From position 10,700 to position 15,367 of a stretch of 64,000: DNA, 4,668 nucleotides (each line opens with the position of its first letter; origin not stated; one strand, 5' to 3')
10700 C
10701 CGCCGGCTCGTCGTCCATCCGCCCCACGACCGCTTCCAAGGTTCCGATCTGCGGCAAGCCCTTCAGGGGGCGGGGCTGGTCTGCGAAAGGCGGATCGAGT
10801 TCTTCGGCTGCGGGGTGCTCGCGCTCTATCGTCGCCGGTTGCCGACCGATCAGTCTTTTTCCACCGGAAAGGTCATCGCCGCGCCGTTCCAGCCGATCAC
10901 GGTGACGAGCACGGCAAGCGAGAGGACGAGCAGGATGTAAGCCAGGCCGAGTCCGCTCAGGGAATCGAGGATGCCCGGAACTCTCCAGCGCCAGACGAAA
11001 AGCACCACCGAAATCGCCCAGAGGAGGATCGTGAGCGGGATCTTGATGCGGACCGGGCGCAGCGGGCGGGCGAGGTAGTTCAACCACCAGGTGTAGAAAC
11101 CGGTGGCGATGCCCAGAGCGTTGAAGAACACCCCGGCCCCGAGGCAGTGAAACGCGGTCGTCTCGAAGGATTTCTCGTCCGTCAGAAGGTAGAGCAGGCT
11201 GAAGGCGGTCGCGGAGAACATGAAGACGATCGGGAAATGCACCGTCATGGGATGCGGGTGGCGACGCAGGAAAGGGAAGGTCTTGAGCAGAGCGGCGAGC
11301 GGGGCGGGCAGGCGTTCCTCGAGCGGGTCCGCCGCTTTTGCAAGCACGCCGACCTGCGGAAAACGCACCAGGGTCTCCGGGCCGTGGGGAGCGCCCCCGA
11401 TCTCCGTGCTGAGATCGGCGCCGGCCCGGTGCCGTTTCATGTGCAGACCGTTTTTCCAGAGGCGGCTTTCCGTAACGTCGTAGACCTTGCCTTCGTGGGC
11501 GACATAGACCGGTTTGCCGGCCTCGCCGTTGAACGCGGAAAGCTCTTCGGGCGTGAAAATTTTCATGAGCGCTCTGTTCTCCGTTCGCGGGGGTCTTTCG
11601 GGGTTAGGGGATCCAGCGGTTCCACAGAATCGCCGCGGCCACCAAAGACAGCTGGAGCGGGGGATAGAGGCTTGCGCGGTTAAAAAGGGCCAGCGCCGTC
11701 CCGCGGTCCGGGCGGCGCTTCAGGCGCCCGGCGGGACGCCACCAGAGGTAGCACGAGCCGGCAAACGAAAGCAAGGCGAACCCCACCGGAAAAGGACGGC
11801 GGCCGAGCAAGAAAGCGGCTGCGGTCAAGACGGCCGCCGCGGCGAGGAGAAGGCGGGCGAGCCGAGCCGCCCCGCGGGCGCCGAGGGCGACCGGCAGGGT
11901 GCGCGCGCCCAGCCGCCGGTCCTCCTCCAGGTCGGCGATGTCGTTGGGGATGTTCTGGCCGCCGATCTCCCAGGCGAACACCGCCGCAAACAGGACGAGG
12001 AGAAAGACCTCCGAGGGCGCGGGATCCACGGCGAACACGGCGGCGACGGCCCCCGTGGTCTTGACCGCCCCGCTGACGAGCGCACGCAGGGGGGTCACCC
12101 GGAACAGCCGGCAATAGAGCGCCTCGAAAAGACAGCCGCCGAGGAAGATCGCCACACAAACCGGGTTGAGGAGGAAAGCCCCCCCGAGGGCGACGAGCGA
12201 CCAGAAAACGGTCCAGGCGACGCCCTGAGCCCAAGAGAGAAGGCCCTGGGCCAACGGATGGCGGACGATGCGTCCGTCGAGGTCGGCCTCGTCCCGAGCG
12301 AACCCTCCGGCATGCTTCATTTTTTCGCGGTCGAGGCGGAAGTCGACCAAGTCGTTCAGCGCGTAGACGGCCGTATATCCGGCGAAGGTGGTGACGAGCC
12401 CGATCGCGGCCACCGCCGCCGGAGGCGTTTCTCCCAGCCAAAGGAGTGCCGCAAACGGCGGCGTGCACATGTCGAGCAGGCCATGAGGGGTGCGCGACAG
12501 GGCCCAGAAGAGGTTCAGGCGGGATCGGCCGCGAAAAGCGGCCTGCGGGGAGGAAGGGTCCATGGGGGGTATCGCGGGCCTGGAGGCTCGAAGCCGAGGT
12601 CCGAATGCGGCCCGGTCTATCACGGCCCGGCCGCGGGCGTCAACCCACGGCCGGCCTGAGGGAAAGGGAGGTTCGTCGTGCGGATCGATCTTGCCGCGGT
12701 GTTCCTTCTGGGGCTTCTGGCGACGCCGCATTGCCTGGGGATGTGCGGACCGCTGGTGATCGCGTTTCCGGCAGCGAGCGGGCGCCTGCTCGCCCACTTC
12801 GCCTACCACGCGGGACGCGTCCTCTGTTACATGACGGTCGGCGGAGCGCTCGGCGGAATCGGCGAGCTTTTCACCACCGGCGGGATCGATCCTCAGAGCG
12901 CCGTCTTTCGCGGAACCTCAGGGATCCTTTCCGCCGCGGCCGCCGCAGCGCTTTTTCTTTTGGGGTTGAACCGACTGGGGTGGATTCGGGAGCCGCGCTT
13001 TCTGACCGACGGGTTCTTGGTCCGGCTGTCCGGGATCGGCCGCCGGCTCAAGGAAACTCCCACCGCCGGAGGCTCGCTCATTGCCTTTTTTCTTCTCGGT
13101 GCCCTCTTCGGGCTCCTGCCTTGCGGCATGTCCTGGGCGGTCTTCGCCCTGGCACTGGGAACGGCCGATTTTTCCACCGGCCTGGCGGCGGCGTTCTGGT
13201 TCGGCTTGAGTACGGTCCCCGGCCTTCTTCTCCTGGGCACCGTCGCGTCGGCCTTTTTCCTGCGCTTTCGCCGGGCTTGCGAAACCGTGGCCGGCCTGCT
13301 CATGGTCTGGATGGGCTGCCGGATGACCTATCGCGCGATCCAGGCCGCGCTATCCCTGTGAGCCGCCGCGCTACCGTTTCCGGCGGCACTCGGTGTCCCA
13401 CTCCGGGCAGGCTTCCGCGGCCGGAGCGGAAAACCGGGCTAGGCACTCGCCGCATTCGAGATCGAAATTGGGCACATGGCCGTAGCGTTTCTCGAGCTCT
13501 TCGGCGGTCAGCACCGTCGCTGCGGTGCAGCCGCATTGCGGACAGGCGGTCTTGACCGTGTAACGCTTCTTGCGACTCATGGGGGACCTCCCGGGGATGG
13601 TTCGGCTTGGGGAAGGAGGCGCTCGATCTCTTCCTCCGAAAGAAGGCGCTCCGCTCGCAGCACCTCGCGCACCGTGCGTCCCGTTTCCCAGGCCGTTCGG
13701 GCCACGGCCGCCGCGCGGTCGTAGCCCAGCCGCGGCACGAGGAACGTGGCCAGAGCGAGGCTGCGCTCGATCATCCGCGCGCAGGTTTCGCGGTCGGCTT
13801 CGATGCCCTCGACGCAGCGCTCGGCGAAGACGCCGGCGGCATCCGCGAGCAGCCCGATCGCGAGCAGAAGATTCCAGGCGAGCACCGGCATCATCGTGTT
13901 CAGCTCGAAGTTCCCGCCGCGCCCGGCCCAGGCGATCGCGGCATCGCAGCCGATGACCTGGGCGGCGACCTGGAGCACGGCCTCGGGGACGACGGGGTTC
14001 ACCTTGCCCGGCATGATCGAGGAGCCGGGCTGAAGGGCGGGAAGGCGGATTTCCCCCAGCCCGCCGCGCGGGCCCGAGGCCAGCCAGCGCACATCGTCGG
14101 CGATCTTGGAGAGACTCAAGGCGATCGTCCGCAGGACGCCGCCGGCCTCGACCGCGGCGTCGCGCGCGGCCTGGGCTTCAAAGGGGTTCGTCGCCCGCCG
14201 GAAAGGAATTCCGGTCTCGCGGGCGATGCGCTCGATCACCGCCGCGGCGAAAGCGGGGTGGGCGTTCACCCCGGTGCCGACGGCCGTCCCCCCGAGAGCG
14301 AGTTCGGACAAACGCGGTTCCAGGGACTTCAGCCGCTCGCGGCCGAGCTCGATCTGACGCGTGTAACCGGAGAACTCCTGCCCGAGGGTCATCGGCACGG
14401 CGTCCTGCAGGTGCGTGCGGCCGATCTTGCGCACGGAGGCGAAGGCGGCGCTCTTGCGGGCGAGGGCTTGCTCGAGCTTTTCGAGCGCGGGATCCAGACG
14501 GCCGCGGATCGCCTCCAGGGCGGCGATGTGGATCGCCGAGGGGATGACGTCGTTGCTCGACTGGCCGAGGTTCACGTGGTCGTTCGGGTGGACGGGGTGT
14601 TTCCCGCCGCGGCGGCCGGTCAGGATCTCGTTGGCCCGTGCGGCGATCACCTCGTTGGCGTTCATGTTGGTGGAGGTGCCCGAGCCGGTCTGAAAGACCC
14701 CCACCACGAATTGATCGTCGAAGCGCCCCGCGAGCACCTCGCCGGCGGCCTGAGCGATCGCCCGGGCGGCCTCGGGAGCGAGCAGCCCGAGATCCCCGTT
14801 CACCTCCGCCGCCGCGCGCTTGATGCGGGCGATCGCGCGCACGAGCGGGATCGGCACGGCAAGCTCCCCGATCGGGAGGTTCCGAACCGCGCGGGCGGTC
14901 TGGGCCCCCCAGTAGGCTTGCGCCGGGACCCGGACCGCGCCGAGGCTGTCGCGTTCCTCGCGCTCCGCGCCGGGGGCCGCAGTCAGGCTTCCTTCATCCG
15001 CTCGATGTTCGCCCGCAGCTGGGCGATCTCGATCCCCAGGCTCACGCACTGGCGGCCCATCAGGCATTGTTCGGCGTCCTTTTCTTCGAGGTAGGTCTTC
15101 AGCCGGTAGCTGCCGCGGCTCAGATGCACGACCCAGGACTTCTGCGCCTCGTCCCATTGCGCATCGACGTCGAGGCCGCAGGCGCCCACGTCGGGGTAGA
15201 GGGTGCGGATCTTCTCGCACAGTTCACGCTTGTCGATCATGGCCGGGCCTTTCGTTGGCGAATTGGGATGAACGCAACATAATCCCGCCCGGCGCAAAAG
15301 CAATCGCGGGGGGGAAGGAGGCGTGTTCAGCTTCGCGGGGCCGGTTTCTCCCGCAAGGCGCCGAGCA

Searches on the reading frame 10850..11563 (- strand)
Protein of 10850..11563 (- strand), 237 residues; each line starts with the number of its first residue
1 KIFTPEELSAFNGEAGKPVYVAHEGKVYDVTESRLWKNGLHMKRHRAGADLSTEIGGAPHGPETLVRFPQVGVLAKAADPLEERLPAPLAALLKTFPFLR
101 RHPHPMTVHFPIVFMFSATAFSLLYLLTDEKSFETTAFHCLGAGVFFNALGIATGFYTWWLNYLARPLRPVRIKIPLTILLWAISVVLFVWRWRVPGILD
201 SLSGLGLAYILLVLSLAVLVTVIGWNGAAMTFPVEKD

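Call 87: search_protein_families(library=pfam, proteins=[window:10850-11563:-], max_evalue=0.00001)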
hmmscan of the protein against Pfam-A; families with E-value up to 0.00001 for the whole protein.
window:10850-11563:- (237 aa): 1 family
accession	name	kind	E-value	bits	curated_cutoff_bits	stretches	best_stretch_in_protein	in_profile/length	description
PF09990.14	DUF2231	-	3.1e-15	56.9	26.4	1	104-232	5-131/139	Predicted membrane protein (DUF2231)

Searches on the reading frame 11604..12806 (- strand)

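Call 87: search_protein_families(library=pfam, proteins=[window:11604-12806:-], max_evalue=0.00001)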
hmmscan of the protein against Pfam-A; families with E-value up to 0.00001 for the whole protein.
window:11604-12806:- (400 aa): 1 family
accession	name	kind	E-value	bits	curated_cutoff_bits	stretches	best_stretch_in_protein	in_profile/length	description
PF01040.23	UbiA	-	1.3e-28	100.4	34.2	1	119-358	8-232/250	UbiA prenyltransferase family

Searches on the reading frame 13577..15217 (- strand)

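Call 87: search_protein_families(library=pfam, proteins=[window:13577-15217:-], max_evalue=0.00001)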
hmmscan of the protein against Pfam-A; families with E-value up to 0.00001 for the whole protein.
window:13577-15217:- (546 aa): 2 families
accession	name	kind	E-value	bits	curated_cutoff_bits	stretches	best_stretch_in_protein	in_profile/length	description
PF00206.25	Lyase_1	-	5.3e-96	322.1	27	1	93-423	1-312/312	Lyase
PF10415.14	FumaraseC_C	-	8.3e-15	55.4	32.5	1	489-535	1-47/54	Fumarase C C-terminus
